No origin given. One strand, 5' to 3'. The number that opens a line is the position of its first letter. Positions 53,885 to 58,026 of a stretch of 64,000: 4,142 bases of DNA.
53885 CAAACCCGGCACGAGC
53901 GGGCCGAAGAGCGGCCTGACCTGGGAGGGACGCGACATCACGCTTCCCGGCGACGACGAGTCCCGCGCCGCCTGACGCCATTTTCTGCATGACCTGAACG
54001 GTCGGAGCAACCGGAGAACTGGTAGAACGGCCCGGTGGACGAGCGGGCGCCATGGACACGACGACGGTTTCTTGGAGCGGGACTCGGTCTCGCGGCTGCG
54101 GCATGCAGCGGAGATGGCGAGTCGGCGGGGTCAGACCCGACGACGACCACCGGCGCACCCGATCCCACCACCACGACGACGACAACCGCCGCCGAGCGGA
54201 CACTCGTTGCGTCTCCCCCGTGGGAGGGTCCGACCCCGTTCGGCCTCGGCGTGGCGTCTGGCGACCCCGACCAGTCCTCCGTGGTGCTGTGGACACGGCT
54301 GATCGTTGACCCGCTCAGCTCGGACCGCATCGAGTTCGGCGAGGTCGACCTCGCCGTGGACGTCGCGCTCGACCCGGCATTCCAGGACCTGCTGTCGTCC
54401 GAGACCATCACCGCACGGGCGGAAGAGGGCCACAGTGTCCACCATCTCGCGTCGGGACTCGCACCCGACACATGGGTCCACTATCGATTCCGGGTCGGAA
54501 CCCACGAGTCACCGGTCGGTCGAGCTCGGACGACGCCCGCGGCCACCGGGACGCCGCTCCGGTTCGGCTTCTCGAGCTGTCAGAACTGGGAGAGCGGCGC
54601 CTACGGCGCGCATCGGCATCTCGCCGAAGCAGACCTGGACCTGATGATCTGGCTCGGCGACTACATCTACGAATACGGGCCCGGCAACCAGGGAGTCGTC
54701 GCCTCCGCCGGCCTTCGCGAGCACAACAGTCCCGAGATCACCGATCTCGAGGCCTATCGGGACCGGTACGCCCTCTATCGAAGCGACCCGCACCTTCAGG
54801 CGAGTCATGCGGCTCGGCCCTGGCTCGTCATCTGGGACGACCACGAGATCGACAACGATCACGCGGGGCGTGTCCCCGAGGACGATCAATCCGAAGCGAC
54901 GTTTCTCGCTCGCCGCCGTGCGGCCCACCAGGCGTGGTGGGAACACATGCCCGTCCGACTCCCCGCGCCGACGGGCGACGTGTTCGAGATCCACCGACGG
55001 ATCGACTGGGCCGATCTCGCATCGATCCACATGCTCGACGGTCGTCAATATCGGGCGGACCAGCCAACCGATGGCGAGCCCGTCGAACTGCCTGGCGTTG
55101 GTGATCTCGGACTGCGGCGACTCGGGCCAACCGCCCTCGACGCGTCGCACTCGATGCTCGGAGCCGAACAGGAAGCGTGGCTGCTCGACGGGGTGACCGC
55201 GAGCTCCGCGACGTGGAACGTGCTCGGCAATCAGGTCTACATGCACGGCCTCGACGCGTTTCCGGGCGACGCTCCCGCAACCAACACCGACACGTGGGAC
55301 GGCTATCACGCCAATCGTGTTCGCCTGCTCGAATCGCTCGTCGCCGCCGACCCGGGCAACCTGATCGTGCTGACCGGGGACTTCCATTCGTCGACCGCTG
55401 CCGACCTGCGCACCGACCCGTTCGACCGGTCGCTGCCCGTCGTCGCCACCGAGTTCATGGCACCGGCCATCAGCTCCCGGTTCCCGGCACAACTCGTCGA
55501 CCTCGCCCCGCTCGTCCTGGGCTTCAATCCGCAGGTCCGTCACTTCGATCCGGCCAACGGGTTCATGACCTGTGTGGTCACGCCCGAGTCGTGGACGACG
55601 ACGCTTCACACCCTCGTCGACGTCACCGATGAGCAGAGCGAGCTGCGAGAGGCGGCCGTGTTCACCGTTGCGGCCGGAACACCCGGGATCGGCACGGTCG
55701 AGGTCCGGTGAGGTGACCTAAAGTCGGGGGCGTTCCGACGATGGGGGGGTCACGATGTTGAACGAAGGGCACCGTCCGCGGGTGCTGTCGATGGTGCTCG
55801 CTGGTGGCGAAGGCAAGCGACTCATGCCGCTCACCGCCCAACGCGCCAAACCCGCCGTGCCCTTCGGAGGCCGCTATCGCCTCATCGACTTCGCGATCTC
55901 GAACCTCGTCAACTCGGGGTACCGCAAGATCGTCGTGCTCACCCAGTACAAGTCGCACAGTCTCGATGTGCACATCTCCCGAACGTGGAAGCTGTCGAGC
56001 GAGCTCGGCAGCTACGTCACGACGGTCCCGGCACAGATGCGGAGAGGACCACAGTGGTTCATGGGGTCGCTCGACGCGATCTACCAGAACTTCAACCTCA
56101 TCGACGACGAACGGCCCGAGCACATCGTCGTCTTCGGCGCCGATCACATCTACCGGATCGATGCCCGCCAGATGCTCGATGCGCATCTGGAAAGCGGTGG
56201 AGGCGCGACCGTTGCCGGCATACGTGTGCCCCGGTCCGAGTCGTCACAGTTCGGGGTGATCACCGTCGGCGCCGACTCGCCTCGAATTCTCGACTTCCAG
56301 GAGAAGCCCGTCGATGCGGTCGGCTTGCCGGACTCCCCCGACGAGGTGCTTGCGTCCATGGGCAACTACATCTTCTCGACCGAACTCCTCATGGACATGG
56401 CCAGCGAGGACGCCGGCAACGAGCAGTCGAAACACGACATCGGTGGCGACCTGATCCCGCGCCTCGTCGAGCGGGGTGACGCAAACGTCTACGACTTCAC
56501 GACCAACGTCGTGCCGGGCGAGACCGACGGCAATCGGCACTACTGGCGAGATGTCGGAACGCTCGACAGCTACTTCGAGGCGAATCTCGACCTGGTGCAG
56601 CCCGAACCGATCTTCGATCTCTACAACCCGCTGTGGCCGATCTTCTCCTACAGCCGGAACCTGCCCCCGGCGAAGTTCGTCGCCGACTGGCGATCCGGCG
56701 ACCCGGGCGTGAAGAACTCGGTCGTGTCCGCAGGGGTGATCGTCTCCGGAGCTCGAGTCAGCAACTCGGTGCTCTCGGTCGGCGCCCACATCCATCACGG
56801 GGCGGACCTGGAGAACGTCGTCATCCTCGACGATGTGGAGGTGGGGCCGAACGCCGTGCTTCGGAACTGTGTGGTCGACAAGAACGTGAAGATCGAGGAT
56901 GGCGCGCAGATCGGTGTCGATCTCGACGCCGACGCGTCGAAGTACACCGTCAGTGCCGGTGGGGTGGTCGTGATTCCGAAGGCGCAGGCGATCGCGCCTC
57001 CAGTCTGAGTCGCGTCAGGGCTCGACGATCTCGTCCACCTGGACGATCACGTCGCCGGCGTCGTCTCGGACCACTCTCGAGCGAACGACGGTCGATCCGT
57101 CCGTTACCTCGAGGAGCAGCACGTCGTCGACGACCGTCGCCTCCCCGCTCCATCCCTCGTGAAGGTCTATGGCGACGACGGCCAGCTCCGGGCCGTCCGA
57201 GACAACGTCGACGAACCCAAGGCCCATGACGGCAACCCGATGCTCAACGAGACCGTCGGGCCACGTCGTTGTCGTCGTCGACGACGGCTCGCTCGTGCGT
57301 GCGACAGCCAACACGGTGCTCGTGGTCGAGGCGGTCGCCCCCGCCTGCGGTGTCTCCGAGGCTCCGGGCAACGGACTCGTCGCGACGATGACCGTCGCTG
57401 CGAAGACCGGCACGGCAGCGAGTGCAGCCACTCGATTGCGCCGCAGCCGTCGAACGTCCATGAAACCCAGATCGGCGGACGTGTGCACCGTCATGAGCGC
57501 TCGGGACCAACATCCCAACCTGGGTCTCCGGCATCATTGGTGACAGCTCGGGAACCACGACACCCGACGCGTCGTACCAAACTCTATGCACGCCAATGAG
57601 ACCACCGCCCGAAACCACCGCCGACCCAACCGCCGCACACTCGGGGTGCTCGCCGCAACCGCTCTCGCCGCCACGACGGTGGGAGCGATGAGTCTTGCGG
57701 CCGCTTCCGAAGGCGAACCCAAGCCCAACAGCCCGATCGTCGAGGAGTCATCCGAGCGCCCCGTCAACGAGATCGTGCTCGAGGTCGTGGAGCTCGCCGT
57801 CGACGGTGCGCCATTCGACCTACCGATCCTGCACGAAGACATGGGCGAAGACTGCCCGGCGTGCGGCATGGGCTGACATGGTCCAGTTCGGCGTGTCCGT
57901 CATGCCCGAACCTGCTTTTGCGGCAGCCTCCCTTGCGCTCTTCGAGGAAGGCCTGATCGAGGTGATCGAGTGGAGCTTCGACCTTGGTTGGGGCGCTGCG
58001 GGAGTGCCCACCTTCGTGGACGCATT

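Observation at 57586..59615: Tightly coupled MNIO (DUF692) operon with an exported CPACGMG-terminated peptide: candidate novel RiPP/metallophore pathway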

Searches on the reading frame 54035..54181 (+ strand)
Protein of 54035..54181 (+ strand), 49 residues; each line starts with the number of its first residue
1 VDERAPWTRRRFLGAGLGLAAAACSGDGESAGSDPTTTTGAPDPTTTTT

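Call 68: search_protein_families(library=pfam, proteins=[window:54035-54181:+], max_evalue=10)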
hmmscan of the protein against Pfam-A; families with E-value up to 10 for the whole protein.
seq(49 aa): 2 families
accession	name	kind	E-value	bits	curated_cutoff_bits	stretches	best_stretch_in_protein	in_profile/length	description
PF11106.13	YjbE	-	0.0075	16.9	27.9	1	13-40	50-78/79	Exopolysaccharide production protein YjbE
PF10518.14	TAT_signal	-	0.036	14.5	22.7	1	8-23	3-18/21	TAT (twin-arginine translocation) pathway signal sequence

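Call 69: search_protein_families(library=ncbifam, proteins=[window:54035-54181:+], max_evalue=10)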
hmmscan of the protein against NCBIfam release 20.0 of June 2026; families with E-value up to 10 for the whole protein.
seq(49 aa): 1 family
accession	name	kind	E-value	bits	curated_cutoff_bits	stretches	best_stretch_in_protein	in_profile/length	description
TIGR01409.1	TAT_signal_seq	domain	0.03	14.7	16.7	1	7-24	1-17/29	twin-arginine translocation signal domain-containing protein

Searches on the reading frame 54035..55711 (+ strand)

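Call 36: search_protein_families(library=pfam, proteins=[window:54035-55711:+], max_evalue=0.01)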
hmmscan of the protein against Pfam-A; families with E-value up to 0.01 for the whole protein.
window:54035-55711:+ (558 aa): 2 families
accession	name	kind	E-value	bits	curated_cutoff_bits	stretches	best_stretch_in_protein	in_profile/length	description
PF09423.15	PhoD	-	2.4e-95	320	27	1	177-523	1-342/343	PhoD-like phosphatase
PF16655.11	PhoD_N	-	7.1e-26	91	30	1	71-166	1-90/90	PhoD-like phosphatase, N-terminal domain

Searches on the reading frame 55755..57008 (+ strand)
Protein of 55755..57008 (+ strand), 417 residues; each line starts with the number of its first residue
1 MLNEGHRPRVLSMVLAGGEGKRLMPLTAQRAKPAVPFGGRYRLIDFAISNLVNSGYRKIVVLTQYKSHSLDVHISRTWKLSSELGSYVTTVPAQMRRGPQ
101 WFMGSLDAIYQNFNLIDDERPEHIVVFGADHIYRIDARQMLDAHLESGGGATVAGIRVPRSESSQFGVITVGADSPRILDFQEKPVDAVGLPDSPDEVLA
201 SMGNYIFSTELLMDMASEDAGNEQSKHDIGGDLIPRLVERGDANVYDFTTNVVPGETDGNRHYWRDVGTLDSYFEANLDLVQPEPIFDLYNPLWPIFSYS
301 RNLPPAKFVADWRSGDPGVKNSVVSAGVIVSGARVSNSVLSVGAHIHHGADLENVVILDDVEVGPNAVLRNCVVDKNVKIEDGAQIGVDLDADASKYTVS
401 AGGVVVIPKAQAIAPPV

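Call 36: search_protein_families(library=pfam, proteins=[window:55755-57008:+], max_evalue=0.01)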
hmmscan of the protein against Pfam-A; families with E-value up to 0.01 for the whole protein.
window:55755-57008:+ (417 aa): 6 families
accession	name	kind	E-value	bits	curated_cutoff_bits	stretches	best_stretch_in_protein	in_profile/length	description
PF00483.29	NTP_transferase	-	1.4e-59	202.1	21.2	1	12-280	2-242/245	Nucleotidyl transferase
PF24894.1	Hexapep_GlmU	-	5.3e-33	113.7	23.3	1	304-407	1-104/104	GlmU-like, C-terminal hexapeptide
PF25247.1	LbH_GLGC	-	1.3e-11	45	27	2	361-413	74-130/135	GLGC left-handed parallel beta-helix domain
PF25084.1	LbH_EIF2B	-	1.2e-08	35.3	54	1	323-387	23-88/105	EIF2B subunit epsilon LbH domain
PF12804.13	NTP_transf_3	-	1.9e-05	25.3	27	1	13-154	2-121/160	MobA-like NTP transferase domain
PF00132.30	Hexapep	-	0.0011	19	27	0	354-374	13-33/36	Bacterial transferase hexapeptide (six repeats)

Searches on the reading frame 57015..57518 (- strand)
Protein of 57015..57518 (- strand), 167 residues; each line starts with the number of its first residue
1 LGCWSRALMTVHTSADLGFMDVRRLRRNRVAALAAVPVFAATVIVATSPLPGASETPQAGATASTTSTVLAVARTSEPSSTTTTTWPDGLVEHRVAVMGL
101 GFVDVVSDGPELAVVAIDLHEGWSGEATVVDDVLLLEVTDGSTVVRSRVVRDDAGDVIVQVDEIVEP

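Call 3: search_protein_families(library=pfam, proteins=[window:57015-57518:-], max_evalue=0.1)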
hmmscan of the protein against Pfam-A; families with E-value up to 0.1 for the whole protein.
window:57015-57518:- (167 aa): 1 family
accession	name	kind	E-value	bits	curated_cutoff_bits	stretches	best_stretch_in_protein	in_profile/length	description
PF12911.12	OppC_N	-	0.062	13.6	23.9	0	23-48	8-33/53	N-terminal TM domain of oligopeptide transport permease C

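Call 4: search_protein_families(library=ncbifam, proteins=[window:57015-57518:-], max_evalue=0.1)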
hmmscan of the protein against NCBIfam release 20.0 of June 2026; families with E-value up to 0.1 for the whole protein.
window:57015-57518:- (167 aa): 0 families

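Call 42: find_homologous_proteins(query=window:57015-57518:-, max_evalue=0.001)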
Query window:57015-57518:- (167 aa): 1 proteins with E <= 0.001 among 1412 candidates.
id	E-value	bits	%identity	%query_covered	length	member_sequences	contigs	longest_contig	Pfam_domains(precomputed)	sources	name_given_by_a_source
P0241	1.0e-90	320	100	95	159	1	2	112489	-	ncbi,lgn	-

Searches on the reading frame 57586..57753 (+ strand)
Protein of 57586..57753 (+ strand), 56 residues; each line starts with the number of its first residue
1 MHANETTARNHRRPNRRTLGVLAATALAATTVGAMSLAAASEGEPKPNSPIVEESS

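Call 68: search_protein_families(library=pfam, proteins=[window:57586-57753:+], max_evalue=10)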
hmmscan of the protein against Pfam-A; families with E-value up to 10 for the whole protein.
seq(56 aa): 2 families
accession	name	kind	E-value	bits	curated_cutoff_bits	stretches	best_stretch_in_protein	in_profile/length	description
PF05757.16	PsbQ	-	0.098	13.2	26.9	1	10-51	36-74/204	Oxygen evolving enhancer protein 3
PF21833.1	DUF6893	-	4.5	7.8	24.6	1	19-37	2-20/32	Family of unknown function (DUF6893)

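Call 69: search_protein_families(library=ncbifam, proteins=[window:57586-57753:+], max_evalue=10)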
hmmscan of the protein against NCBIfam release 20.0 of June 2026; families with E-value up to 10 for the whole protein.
seq(56 aa): 2 families
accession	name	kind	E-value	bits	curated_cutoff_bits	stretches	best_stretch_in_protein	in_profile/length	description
NF038083.1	CU044_5270_fam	subfamily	0.00032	20.6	100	1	6-48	20-66/284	CU044_5270 family protein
NF049861.1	SCO2400_fam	subfamily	0.0089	16.6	55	1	7-44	87-123/136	SCO2400 family protein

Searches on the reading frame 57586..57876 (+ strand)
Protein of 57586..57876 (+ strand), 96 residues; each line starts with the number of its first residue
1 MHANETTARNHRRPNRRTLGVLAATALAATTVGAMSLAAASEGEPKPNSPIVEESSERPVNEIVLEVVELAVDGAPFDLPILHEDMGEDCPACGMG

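Call 3: search_protein_families(library=pfam, proteins=[window:57586-57876:+], max_evalue=0.1)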
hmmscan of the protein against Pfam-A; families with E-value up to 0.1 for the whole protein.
window:57586-57876:+ (96 aa): 0 families

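Call 4: search_protein_families(library=ncbifam, proteins=[window:57586-57876:+], max_evalue=0.1)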
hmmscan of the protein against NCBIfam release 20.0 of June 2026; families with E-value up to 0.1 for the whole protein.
window:57586-57876:+ (96 aa): 3 families
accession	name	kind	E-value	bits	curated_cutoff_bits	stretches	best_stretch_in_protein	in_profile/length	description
NF038083.1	CU044_5270_fam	subfamily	0.00063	19.6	100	1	6-59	20-78/284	CU044_5270 family protein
NF049861.1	SCO2400_fam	subfamily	0.037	14.6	55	1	7-45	87-124/136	SCO2400 family protein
NF050125.1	ChrA_rel_RiPP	equivalog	0.051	14.3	40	0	88-96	48-56/56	chryseobasin-related MNIO class RiPP peptide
